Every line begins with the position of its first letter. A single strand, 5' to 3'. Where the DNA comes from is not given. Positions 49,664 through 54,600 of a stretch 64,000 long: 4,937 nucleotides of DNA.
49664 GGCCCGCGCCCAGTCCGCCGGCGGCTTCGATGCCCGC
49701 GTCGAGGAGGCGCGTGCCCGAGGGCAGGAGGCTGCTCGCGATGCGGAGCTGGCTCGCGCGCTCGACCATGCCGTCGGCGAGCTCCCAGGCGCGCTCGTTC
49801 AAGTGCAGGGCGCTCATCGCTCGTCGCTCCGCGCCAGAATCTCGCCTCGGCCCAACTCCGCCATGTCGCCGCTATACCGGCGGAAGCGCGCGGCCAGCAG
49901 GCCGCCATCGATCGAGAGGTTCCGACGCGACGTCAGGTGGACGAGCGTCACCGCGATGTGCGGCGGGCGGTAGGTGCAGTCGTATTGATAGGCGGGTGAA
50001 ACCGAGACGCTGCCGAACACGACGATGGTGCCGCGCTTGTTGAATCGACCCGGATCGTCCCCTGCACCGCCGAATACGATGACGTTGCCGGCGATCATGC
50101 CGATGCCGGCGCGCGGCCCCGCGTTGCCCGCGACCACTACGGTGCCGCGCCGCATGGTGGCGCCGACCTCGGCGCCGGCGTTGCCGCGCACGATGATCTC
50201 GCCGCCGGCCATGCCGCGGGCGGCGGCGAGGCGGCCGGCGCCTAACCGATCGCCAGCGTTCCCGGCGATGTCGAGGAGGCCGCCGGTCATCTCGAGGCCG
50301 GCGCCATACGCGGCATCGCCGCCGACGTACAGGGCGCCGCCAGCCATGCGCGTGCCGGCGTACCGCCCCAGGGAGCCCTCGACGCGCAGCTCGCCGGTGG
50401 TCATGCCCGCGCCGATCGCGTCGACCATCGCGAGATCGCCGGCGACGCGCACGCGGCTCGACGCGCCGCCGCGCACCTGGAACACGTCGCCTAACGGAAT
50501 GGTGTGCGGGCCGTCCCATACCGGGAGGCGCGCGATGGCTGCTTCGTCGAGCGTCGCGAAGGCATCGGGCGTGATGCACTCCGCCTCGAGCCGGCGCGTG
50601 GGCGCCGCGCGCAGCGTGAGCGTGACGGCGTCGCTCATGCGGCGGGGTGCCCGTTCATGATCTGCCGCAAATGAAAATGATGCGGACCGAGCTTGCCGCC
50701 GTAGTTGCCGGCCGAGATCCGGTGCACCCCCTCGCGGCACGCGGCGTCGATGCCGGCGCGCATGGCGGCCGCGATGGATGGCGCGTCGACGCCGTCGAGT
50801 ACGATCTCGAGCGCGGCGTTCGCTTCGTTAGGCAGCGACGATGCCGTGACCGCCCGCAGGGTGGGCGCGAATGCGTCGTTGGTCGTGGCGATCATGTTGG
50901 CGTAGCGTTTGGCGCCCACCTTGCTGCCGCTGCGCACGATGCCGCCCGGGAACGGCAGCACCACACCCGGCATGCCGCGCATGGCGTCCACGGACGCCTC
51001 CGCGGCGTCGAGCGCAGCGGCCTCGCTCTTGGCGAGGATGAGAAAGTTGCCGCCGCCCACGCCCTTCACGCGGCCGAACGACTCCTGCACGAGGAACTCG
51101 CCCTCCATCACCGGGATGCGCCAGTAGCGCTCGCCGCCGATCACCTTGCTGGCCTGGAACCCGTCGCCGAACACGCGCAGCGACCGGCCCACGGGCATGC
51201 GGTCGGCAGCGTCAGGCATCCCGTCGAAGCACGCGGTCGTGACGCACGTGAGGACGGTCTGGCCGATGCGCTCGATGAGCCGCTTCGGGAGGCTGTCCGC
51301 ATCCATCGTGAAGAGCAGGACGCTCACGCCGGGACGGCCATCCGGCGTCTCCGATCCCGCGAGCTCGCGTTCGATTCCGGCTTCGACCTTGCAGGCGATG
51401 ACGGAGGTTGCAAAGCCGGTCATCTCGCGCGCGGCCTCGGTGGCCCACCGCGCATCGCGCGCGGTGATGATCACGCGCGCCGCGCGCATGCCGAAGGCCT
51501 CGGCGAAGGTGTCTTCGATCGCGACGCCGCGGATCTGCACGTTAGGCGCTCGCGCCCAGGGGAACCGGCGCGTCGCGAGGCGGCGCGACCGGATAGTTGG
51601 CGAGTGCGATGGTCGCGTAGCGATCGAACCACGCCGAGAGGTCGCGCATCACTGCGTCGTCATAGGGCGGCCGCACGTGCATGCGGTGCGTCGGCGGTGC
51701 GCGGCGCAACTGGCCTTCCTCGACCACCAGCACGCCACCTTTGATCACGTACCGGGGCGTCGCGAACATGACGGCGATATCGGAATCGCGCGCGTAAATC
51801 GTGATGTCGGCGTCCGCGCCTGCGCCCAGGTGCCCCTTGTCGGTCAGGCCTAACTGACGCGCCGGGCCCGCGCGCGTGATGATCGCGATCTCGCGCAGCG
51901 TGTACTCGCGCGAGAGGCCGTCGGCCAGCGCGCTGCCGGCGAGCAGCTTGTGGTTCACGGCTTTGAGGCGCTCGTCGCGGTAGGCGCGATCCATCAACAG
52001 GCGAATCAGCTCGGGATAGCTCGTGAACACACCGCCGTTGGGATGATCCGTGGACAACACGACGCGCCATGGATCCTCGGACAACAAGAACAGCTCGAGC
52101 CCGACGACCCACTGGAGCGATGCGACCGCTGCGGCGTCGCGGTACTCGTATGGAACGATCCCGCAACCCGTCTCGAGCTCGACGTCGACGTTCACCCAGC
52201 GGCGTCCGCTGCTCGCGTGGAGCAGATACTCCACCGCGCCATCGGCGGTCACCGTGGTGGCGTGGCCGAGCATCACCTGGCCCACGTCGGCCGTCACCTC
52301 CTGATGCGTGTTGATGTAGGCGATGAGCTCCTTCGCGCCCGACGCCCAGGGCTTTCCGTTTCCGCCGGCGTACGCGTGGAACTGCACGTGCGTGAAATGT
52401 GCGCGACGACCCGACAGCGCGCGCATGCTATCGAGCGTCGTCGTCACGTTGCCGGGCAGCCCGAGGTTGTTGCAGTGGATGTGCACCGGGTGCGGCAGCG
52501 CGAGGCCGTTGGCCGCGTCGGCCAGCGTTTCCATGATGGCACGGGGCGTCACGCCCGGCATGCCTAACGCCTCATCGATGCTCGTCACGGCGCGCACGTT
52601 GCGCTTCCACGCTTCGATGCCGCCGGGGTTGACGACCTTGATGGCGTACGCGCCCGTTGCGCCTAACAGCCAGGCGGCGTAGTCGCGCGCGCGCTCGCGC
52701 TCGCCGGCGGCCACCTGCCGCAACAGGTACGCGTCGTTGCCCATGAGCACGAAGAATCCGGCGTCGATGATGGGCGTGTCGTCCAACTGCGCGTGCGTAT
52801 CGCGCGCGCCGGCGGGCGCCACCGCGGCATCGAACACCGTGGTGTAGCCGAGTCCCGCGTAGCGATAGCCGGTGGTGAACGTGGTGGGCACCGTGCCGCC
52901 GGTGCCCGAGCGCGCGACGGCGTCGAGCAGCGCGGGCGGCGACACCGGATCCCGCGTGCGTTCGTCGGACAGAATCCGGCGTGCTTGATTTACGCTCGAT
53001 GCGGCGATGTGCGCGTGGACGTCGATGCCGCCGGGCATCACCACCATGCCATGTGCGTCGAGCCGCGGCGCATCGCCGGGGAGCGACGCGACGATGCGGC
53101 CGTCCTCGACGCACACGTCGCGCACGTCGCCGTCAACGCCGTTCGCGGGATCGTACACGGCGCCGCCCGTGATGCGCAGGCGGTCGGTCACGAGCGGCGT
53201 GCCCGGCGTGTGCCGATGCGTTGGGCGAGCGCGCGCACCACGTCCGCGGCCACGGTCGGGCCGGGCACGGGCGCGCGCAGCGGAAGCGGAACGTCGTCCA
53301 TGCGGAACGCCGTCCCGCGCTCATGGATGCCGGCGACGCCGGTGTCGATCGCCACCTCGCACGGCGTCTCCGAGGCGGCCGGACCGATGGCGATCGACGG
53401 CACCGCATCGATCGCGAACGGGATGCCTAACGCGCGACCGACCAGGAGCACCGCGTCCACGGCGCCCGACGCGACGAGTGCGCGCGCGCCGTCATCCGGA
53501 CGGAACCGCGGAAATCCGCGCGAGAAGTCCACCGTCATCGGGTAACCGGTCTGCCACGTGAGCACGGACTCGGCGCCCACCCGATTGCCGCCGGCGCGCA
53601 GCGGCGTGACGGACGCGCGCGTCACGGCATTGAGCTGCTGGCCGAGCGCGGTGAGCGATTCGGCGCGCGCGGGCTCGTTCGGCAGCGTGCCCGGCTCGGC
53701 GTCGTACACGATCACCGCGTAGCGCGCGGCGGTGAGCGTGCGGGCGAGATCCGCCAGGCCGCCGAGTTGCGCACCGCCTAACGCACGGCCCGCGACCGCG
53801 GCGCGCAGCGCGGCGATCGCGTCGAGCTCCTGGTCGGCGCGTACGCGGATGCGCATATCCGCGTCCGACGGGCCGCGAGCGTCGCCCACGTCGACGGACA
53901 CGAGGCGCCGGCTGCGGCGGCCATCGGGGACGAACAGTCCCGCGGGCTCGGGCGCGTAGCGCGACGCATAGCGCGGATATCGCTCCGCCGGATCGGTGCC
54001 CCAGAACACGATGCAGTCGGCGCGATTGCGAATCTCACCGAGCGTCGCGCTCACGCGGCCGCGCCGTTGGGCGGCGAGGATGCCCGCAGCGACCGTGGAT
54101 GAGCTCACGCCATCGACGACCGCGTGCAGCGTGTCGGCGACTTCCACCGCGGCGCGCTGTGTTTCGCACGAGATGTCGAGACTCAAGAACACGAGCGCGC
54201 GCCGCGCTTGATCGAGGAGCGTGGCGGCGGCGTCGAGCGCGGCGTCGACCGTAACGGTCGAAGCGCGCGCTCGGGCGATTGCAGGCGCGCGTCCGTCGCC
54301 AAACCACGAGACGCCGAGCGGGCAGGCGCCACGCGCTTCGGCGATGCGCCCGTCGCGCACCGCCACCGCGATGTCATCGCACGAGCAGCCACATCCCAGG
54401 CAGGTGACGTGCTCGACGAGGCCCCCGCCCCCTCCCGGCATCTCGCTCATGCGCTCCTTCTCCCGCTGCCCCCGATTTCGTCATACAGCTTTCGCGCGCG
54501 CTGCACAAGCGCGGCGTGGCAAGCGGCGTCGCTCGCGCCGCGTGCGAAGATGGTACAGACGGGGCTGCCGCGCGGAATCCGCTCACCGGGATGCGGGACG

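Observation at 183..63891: Hyper-abundant non-palindromic word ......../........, about one copy per 0.8 kb, embedded in conserved genes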

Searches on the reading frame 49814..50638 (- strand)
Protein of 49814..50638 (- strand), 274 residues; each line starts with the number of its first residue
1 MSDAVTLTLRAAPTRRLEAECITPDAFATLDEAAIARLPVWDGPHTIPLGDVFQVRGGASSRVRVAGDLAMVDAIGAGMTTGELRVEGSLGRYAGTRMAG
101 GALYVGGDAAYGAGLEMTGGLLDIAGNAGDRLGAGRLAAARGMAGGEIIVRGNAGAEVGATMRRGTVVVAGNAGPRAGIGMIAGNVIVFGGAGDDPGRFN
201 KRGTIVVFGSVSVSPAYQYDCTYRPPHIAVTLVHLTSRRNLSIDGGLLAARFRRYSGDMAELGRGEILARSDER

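Call 87: search_protein_families(library=pfam, proteins=[window:49814-50638:-], max_evalue=0.00001)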
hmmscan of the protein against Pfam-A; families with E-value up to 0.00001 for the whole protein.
window:49814-50638:- (274 aa): 1 family
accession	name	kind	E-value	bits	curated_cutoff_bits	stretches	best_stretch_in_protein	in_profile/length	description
PF01493.24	GXGXG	-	2e-06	27.9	32.5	0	140-211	65-147/190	GXGXG motif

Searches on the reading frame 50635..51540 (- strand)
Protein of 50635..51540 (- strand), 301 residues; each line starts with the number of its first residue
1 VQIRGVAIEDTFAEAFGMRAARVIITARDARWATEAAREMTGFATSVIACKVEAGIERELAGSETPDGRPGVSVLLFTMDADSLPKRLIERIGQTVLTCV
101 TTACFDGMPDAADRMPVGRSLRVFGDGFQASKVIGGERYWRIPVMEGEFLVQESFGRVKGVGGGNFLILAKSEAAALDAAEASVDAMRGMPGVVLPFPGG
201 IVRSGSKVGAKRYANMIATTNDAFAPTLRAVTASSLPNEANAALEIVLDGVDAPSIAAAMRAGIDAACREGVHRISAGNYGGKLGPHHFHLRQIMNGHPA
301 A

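Call 87: search_protein_families(library=pfam, proteins=[window:50635-51540:-], max_evalue=0.00001)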
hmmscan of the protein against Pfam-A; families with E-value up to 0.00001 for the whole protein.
window:50635-51540:- (301 aa): 2 families
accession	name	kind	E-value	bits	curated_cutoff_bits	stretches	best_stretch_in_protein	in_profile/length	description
PF01913.23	FTR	-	1.2e-59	200.8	27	1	1-144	1-142/142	Formylmethanofuran-tetrahydromethanopterin formyltransferase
PF02741.20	FTR_C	-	7.7e-59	198.4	25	1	147-294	1-149/149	FTR, proximal lobe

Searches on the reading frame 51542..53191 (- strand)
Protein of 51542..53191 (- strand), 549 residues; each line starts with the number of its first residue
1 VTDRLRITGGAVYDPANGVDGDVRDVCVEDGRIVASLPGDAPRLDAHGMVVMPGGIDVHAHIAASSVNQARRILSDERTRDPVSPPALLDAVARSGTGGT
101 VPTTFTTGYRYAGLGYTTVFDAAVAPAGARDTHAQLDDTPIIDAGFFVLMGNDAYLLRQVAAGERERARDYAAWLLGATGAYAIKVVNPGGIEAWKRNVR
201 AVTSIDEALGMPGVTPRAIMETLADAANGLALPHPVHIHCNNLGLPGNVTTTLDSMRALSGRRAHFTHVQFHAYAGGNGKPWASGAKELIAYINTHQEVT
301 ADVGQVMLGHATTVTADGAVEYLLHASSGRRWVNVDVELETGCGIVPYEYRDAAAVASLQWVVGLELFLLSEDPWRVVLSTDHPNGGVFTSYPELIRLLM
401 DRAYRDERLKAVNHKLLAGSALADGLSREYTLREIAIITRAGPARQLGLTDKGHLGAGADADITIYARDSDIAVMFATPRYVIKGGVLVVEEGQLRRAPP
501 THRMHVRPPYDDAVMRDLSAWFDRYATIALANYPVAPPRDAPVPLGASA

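Call 14: search_protein_families(library=ncbifam, proteins=[window:51542-53191:-])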
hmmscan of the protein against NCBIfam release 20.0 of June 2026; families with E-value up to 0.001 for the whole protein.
window:51542-53191:- (549 aa): 34 families (the best 25 are shown)
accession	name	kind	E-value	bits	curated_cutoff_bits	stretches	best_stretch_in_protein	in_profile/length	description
TIGR03121.1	one_C_dehyd_A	equivalog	2.2e-199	663.3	392.75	1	5-536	2-548/556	formylmethanofuran dehydrogenase subunit A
NF042911.1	FMH_DH_FwdA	exception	1.2e-156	522.6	950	1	7-536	4-554/569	tungsten-dependent formylmethanofuran dehydrogenase subunit FwdA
NF006689.0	PRK09237.1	equivalog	1.5e-12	46.8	371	1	6-64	6-68/383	amidohydrolase/deacetylase family metallohydrolase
NF006560.0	PRK09061.1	subfamily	2.6e-12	45.8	340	1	7-64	30-89/517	amidohydrolase family protein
NF009941.0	PRK13404.1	subfamily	3.3e-11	42.5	647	1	23-68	21-69/478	dihydropyrimidinase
NF004839.0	PRK06189.1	equivalog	3.7e-09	35.7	631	1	422-471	344-394/451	allantoinase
TIGR03178.1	allantoinase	equivalog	4.6e-09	35.6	357.85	1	423-474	340-391/441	allantoinase AllB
NF002668.0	PRK02382.1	equivalog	7.9e-09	34.7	452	1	20-64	10-59/436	dihydroorotase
TIGR02033.1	D-hydantoinase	equivalog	2.7e-08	33.2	393.25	1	21-67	14-65/454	dihydropyrimidinase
NF005791.0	PRK07627.1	equivalog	5.8e-08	32.1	442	1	4-65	2-67/425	dihydroorotase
NF006845.0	PRK09357.2-6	equivalog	6.6e-07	28.3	728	1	6-76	4-78/428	dihydroorotase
NF009060.0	PRK12394.1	equivalog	9.6e-07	27.9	442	1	5-66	5-69/381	metallo-dependent hydrolase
NF006559.0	PRK09060.1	equivalog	1.4e-06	26.9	482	0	7-71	9-74/444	dihydroorotase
NF006841.0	PRK09357.2-2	equivalog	2.6e-06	26.4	640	0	22-63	17-59/421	dihydroorotase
NF006056.0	PRK08204.1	subfamily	4.7e-06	25.6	391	1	20-68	21-73/449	hypothetical protein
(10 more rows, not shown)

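Call 84: find_encoding_contigs(protein=window:51542-53191:-, flank=10000, max_places=4)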
Protein window:51542-53191:- (549 aa): no gene with exactly this product is on record in the collection.

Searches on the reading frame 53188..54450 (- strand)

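Call 14: search_protein_families(library=ncbifam, proteins=[window:53188-54450:-])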
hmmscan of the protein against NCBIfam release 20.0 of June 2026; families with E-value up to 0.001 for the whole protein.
window:53188-54450:- (420 aa): 1 family
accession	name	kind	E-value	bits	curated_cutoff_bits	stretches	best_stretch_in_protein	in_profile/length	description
TIGR03129.1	one_C_dehyd_B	equivalog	5.1e-87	292.1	327.8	1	15-398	2-406/421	formylmethanofuran dehydrogenase subunit B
